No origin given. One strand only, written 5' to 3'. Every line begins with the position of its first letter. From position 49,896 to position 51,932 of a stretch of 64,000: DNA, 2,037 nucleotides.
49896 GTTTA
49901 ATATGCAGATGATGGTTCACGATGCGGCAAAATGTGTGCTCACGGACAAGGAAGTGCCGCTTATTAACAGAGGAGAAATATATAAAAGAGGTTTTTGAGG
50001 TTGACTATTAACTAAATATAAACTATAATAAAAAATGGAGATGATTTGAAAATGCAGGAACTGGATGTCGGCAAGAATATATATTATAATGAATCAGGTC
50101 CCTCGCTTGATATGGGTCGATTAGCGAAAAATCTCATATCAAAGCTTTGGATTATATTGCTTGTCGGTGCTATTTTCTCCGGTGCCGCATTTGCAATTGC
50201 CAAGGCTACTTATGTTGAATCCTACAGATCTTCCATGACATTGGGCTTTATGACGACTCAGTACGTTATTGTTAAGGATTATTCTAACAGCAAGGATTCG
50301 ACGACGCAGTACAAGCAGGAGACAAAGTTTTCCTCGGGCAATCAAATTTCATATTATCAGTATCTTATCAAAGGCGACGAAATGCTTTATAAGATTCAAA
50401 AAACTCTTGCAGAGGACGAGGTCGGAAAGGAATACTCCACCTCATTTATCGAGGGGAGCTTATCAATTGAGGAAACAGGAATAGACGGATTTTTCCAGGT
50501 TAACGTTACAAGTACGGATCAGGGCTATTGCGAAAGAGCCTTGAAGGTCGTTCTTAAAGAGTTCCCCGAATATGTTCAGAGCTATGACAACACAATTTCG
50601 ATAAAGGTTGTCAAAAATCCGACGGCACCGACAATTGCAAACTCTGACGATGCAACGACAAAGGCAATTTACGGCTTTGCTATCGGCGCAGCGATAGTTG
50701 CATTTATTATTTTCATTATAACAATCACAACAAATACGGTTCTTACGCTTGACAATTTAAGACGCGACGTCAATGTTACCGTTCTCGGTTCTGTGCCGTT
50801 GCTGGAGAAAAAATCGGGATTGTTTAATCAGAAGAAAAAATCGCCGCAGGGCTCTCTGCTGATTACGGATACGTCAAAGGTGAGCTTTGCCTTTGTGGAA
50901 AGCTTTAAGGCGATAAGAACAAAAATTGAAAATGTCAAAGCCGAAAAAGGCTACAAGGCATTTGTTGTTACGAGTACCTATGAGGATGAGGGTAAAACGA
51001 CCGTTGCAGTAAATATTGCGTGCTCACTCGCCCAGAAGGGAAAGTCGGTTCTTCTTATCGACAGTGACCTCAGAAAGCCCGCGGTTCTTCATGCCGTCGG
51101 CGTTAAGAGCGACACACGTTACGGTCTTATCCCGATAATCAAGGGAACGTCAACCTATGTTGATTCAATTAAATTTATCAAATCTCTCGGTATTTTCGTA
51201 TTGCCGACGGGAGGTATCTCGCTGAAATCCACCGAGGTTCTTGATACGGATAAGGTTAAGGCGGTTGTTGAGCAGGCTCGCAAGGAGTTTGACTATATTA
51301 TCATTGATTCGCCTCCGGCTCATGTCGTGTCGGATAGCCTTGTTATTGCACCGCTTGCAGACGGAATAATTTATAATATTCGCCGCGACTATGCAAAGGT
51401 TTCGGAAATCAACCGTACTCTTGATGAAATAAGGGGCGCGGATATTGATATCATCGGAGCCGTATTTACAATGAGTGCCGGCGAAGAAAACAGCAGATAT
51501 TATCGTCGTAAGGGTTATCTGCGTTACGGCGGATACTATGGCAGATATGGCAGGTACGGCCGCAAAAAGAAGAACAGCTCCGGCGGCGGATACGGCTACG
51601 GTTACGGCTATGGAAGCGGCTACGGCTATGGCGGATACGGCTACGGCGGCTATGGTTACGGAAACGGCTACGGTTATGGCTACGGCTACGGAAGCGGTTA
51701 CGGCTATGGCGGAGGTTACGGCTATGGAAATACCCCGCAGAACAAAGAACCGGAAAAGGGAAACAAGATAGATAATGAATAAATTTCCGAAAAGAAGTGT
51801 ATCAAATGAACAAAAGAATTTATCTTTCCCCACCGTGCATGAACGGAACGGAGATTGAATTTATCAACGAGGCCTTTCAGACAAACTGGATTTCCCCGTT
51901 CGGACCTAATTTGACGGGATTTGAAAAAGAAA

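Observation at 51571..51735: BY-kinase with a hyper-extended (GYG)n C-terminal tyrosine cluster, fused to its Wzz-like modulator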

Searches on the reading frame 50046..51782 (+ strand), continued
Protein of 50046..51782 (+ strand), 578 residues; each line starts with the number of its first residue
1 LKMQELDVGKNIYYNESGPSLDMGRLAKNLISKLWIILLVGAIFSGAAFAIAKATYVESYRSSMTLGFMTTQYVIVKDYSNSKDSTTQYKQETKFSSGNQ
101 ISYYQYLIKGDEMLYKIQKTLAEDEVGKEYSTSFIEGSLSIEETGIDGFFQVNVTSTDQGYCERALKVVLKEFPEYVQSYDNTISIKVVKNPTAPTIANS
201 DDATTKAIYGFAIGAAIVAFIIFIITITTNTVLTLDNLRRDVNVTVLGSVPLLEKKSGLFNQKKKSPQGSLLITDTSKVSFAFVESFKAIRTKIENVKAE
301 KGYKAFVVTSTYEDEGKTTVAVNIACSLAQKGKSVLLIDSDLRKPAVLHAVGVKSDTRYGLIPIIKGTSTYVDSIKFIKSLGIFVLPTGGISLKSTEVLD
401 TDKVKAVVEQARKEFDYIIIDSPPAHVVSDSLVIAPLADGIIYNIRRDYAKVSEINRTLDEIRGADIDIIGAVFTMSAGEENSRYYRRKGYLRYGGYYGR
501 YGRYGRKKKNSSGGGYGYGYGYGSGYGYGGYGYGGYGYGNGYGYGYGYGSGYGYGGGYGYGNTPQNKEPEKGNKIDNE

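Call 31: search_solved_structures(query=window:50052-51779:+, max_evalue=0.00001, show_alignments=2)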
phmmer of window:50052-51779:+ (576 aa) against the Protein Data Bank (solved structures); distinct sequences matched with E-value up to 0.00001: 26.
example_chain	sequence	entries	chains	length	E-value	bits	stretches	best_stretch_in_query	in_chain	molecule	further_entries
6u1q_A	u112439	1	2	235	2e-25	92.7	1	303-504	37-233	VpsO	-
4jlv_A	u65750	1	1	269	8e-22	80.8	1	237-486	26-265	C-terminal fragment of Membrane protein CapA1, Putative uncharacterized protein capB1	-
3bfv_A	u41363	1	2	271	9.4e-22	80.6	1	235-486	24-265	Membrane protein CapA1, Protein tyrosine kinase,Protein tyrosine kinase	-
4jmp_A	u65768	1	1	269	2.7e-21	79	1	249-486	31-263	C-terminal fragment of CapA, Protein tyrosine kinase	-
2ved_A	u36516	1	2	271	6.2e-21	77.9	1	235-486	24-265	MEMBRANE PROTEIN CAPA1, PROTEIN TYROSINE KINASE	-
6z0p_A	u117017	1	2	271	2.5e-20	75.9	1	234-474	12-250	BceF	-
3cio_A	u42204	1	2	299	3.2e-18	68.9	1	252-496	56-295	Tyrosine-protein kinase etk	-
7nhr_A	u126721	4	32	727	7.9e-18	67.6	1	201-497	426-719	Putative transmembrane protein Wzc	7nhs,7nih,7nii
9exq_D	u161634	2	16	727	2.7e-17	65.9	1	201-493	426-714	Putative transmembrane protein Wzc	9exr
9exo_H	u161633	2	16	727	4.4e-17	65.2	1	201-493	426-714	Putative transmembrane protein Wzc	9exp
9i2q_D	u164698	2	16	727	6e-17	64.7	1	201-493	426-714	Putative transmembrane protein Wzc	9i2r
7ni2_A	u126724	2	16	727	2.8e-16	62.5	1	201-485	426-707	Tyrosine-protein kinase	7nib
9r62_I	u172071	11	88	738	1.6e-14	56.7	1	211-497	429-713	Tyrosine-protein kinase wzc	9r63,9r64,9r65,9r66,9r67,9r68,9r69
3la6_A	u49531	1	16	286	3.5e-14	55.6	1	242-495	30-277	Tyrosine-protein kinase wzc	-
9xgv_A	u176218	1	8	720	3.6e-14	55.6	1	210-494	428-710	Tyrosine-protein kinase wzc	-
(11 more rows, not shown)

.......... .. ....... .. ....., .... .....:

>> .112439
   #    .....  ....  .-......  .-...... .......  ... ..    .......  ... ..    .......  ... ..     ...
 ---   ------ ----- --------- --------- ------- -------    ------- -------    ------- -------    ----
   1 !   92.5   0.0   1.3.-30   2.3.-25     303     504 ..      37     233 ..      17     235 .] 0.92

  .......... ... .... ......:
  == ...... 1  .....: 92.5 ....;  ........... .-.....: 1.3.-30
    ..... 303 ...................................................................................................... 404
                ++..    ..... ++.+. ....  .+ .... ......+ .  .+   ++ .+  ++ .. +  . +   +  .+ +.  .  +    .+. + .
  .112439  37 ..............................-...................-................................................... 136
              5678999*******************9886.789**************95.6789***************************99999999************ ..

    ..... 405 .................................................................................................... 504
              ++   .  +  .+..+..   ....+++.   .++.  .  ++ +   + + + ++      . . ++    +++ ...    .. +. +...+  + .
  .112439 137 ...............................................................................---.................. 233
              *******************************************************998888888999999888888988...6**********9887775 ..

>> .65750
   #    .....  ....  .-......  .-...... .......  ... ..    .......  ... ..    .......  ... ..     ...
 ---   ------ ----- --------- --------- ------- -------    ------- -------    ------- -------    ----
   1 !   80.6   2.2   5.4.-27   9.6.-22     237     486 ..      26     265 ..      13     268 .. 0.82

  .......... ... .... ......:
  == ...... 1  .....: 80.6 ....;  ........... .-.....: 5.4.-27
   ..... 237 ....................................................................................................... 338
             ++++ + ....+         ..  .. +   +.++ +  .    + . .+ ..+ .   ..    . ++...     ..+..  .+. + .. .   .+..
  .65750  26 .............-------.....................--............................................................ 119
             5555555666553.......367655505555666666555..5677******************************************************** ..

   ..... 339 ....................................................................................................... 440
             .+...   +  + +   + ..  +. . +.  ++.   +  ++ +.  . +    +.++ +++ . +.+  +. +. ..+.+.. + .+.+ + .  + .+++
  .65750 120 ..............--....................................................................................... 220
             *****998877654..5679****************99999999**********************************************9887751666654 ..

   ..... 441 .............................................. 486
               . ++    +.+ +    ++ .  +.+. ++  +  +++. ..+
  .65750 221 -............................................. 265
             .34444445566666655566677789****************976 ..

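Call 46: find_encoding_contigs(protein=P0121, flank=1000, max_places=8)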
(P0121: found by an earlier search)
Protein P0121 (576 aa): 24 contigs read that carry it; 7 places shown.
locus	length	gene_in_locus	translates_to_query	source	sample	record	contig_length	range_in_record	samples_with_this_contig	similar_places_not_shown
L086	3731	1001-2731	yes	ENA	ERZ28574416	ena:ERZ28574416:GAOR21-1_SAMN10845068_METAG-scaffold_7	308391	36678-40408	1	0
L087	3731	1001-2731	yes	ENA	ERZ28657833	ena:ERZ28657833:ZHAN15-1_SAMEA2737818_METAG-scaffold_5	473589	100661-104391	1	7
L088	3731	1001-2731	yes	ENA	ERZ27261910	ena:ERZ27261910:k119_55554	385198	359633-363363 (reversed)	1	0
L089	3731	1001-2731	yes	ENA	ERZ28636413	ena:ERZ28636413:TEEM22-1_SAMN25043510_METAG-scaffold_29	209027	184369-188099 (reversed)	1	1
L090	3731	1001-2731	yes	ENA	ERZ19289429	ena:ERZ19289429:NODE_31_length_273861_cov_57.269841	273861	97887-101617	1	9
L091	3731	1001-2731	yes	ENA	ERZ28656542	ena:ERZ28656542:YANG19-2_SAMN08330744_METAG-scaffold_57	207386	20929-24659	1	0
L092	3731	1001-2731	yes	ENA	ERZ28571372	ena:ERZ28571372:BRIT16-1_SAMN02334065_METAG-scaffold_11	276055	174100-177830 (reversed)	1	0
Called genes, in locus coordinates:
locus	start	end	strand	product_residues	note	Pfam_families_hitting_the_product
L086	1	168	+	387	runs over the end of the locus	PF07470:Glyco_hydro_88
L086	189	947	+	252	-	PF19567:CpsB_CapC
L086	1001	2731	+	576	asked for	PF01656:CbiA, PF09140:MipZ (faint), PF10609:ParA, PF13614:AAA_31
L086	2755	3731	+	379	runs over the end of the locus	PF01041:DegT_DnrJ_EryC1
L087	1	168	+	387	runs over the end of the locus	PF07470:Glyco_hydro_88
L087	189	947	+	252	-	PF19567:CpsB_CapC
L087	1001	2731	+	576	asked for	PF01656:CbiA, PF09140:MipZ (faint), PF10609:ParA, PF13614:AAA_31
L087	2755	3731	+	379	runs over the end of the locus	PF01041:DegT_DnrJ_EryC1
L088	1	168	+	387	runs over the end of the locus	PF07470:Glyco_hydro_88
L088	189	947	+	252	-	PF19567:CpsB_CapC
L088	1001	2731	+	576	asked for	PF01656:CbiA, PF09140:MipZ (faint), PF10609:ParA, PF13614:AAA_31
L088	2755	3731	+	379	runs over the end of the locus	PF01041:DegT_DnrJ_EryC1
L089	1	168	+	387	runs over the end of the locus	PF07470:Glyco_hydro_88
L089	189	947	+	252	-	PF19567:CpsB_CapC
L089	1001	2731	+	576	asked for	PF01656:CbiA, PF09140:MipZ (faint), PF10609:ParA, PF13614:AAA_31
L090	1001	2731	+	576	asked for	PF01656:CbiA, PF09140:MipZ (faint), PF10609:ParA, PF13614:AAA_31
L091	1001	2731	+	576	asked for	PF01656:CbiA, PF09140:MipZ (faint), PF10609:ParA, PF13614:AAA_31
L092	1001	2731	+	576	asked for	PF01656:CbiA, PF09140:MipZ (faint), PF10609:ParA, PF13614:AAA_31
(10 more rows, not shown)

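Call 49: predict_structure(alignment_id=A2)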
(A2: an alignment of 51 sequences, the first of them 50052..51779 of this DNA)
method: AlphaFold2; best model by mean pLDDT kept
length: 576 residues; sequences in the alignment: 51
mean_pLDDT: 70.3   pTM: 0.53
mean pLDDT of the five models: 70.3, 66.9, 66.4, 66.3, 62.2
residues with pLDDT >= 90: 98; 70-90: 291; 50-70: 55; < 50: 132
segments of 3 or more residues with pLDDT < 50: 1-17, 252-266, 477-576
pLDDT, mean of each block of 10 residues (from residue 1): 30 40 74 89 89 88 87 61 66 74 89 89 78 91 86 90 90 86 87 86 88 89 76 78 81 44 51 70 88 92 90 85 91 89 76 80 85 86 85 63 86 92 63 79 84 83 83 58 28 28 31 25 26 25 27 25 31 32
secondary structure, 60 per line:
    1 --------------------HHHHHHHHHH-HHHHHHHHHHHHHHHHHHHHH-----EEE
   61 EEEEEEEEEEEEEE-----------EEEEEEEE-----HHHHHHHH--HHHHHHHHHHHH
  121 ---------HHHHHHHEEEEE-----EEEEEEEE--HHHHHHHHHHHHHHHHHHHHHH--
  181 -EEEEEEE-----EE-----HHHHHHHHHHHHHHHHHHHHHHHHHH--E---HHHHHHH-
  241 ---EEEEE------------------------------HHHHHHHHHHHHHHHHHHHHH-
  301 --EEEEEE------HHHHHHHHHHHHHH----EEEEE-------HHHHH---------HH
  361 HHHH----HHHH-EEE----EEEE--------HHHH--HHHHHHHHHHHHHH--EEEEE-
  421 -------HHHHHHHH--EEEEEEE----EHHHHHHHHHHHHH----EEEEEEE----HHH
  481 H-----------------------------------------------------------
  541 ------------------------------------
elements in order: H21-30 H32-52 E58-74 E86-93 H99-106 H109-120 H130-136 E137-141 E147-154 H157-178 E182-188 H201-226 H233-239 E244-248 H279-299 E303-308 H315-328 E333-337 H345-349 H359-364 H369-372 E374-376 E381-384 H393-396 H399-412 E415-419 H428-435 E438-444 H450-462 E467-473 H478-481

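Call 51: fold_search(model_id=the predicted structure, library=pdb)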
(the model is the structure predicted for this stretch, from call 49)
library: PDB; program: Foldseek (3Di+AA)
matches with E <= 10: 1522; with E <= 0.001: 251
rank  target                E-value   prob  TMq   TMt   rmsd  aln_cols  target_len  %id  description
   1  7nhr_B                1.2e-26  1.00  0.44  0.45  18.3       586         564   15  Putative transmembrane protein Wzc K540M C1 (released 2021-08-25)
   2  7nhr_E                1.7e-26  1.00  0.43  0.47  19.3       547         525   16  Putative transmembrane protein Wzc K540M C1 (released 2021-08-25)
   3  7ni2_A                2.6e-26  1.00  0.45  0.50  18.2       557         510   16  Wzc-K540M-4YE C8 (released 2021-08-25)
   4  7nhr_C                3.3e-26  1.00  0.43  0.44  18.9       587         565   15  Putative transmembrane protein Wzc K540M C1 (released 2021-08-25)
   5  9exq_C                3.9e-26  1.00  0.43  0.44  18.6       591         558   15  Wzc-K540M-3YE-N711Y MgADP C1 (released 2025-04-23)
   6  9exo_B                4.4e-26  1.00  0.45  0.46  19.9       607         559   15  Wzc-K540M-2YE MgADP C1 (released 2025-04-23)
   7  9exq_B                7.4e-26  1.00  0.43  0.45  19.3       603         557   16  Wzc-K540M-3YE-N711Y MgADP C1 (released 2025-04-23)
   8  9exo_E                1.3e-25  1.00  0.44  0.48  18.8       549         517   15  Wzc-K540M-2YE MgADP C1 (released 2025-04-23)
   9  9exo_C                1.5e-25  1.00  0.44  0.45  18.5       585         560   14  Wzc-K540M-2YE MgADP C1 (released 2025-04-23)
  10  9exq_E                1.7e-25  1.00  0.43  0.47  20.1       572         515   16  Wzc-K540M-3YE-N711Y MgADP C1 (released 2025-04-23)
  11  7nhs_A                1.8e-25  1.00  0.44  0.48  18.8       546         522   16  Wzc K540M C8 (released 2021-08-25)
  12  7nib_F                2.1e-25  1.00  0.44  0.49  18.3       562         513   16  Wzc-K540M-4YE C1 (released 2021-08-25)
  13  9i2q_E                3.8e-25  1.00  0.44  0.49  18.5       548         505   15  Wzc-K540M-3YE MgADP C1 (released 2025-04-30)
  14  7nib_C                3.8e-25  1.00  0.45  0.46  12.1       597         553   16  Wzc-K540M-4YE C1 (released 2021-08-25)
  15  9i2q_B                7.1e-25  1.00  0.44  0.46  18.4       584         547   14  Wzc-K540M-3YE MgADP C1 (released 2025-04-30)
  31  4jlv                  4.3e-17  1.00  0.36  0.87   4.9       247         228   26  Crystal structure of the chimerical protein CapA1B1 in complex with ADP-Mg (released 2014-02-05)
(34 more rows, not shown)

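Call 52: find_encoding_contigs(protein=P0137, flank=500, max_places=2)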
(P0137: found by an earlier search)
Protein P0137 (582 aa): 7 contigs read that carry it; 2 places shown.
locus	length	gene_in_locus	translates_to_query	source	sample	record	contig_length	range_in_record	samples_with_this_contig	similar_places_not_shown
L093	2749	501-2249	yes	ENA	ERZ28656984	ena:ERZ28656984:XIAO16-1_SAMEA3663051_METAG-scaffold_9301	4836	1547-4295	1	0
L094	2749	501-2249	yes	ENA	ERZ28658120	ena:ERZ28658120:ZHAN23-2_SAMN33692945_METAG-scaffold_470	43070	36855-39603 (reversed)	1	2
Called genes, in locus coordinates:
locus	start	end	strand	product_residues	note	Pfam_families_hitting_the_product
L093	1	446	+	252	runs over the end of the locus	PF19567:CpsB_CapC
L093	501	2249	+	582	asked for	PF01656:CbiA, PF09140:MipZ (faint), PF10609:ParA, PF13614:AAA_31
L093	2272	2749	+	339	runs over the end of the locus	?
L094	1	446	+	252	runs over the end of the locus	PF19567:CpsB_CapC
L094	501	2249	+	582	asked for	PF01656:CbiA, PF09140:MipZ (faint), PF10609:ParA, PF13614:AAA_31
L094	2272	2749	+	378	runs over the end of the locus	PF01041:DegT_DnrJ_EryC1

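Call 53: find_encoding_contigs(protein=P0136, flank=500, max_places=2)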
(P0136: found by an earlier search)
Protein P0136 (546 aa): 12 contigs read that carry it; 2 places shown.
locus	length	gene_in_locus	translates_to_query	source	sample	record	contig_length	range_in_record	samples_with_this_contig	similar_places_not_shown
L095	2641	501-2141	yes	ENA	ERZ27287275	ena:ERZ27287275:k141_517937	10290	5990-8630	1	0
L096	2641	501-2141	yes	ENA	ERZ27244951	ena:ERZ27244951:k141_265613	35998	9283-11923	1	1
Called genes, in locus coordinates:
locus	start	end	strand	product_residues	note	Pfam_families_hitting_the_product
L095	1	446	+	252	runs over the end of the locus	PF19567:CpsB_CapC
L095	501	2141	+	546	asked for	PF01656:CbiA, PF09140:MipZ (faint), PF10609:ParA, PF13614:AAA_31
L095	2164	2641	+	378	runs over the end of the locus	PF01041:DegT_DnrJ_EryC1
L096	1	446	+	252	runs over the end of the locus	PF19567:CpsB_CapC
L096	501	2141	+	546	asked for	PF01656:CbiA, PF09140:MipZ (faint), PF10609:ParA, PF13614:AAA_31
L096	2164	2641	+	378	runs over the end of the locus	PF01041:DegT_DnrJ_EryC1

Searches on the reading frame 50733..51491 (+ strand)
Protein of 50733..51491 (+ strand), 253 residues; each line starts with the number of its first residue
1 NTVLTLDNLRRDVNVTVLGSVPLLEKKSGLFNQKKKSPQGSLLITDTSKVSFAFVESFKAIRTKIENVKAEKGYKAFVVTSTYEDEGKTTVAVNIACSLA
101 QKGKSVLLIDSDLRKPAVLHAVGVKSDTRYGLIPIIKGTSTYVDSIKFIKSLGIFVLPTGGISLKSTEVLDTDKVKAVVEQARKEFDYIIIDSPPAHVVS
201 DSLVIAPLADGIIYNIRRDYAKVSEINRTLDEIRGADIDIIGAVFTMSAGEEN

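Call 20: search_protein_representatives(protein=window:50733-51491:+)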
Query: 253 residues. Proteins with E-value up to 0.001 (for the whole library): 65470; up to 1e-10: 35407; up to 1e-30: 155. The best 150 are listed.
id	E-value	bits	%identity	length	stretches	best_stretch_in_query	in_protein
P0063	6.3e-136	467.3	83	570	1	1-253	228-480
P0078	3.4e-97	340.6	65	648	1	2-251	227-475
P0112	5.1e-94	330.2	62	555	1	1-251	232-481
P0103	5.0e-92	323.7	64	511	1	2-248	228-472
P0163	5.6e-80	284.3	91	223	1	104-253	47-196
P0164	2.1e-75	269.3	51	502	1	2-250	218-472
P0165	1.1e-68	247.3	49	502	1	2-250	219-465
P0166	1.8e-65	236.8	48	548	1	7-251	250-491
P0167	2.5e-58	213.4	45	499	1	5-247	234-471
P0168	7.7e-53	195.5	44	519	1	6-247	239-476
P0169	9.3e-53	195.2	47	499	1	16-246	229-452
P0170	3.1e-52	193.5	42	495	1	5-248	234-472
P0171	7.5e-52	192.2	46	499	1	2-246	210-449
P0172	3.7e-51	190.0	32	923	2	40-243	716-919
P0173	1.5e-50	188.0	41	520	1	2-246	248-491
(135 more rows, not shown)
